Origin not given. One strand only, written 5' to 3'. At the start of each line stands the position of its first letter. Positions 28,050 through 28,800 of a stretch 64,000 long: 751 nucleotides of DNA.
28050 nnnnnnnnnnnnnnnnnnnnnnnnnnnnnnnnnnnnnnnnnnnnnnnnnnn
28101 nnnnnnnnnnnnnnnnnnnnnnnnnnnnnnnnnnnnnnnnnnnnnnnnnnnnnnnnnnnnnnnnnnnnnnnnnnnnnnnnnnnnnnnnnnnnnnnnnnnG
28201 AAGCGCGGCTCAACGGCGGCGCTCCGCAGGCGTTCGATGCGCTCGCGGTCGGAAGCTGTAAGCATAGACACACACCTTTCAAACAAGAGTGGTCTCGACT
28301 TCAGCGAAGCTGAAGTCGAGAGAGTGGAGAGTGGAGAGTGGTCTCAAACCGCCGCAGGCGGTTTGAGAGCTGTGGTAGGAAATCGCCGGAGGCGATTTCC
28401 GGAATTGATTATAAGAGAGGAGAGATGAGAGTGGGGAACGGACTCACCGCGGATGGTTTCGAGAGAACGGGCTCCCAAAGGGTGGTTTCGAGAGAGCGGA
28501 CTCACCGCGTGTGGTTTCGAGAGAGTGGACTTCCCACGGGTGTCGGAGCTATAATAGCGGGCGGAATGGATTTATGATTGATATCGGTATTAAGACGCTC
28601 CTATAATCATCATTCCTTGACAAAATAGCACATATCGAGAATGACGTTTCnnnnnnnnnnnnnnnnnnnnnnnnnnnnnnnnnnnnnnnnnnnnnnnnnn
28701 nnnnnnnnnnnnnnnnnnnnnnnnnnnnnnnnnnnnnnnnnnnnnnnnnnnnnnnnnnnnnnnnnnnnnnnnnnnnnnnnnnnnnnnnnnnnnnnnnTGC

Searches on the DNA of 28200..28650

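Call 19: search_rna_families(source=window, start=28200, end=28650, threshold=evalue, max_evalue=10)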
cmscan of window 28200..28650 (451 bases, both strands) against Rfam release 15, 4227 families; matches with E-value up to 10: 11.
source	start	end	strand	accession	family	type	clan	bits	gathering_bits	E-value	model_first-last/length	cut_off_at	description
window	28293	28323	+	RF04163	mir-8364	Gene; miRNA;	-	19.6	67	0.6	1-61/61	no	mir-8364 microRNA precursor family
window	28346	28398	+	RF04223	MIR2619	Gene; miRNA;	-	18.2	113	0.063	1-202/202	no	MIR2619 microRNA precursor family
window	28200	28224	-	RF02802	PyrR204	Gene; snRNA; snoRNA; HACA-box;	-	18.1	71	0.38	1-25/57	3'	Pyrobaculum sRNA 204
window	28568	28616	-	RF01278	SNORD109A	Gene; snRNA; snoRNA; CD-box;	CL00069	16.6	35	1.3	1-67/67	no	Small nucleolar RNA SNORD109A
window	28247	28308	-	RF01132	sR48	Gene; snRNA; snoRNA; CD-box;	-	15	40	4.8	1-59/59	no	Small nucleolar RNA sR48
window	28592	28617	-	RF00276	SNORD52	Gene; snRNA; snoRNA; CD-box;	CL00063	14.3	45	3.2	1-67/67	no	Small nucleolar RNA SNORD52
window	28337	28448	+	RF00166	PrrB_RsmZ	Gene; sRNA;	CL00106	13.9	44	0.67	1-133/133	no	PrrB/RsmZ RNA family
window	28391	28455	+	RF01129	sR44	Gene; snRNA; snoRNA; CD-box;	-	12.9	45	1.1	1-55/55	no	Small nucleolar RNA sR44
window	28298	28368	+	RF01394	isrK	Gene; sRNA;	-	11.4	50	6.3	1-77/77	no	isrK Hfq binding RNA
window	28403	28532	+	RF02191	TCL6_1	Gene; lncRNA;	-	11.1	60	6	1-113/113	no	T-cell leukemia/lymphoma 6 conserved region 1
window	28266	28290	+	RF02359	MS2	Cis-reg;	-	10.5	40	9.4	1-36/36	no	Bacteriophage MS2 operator hairpin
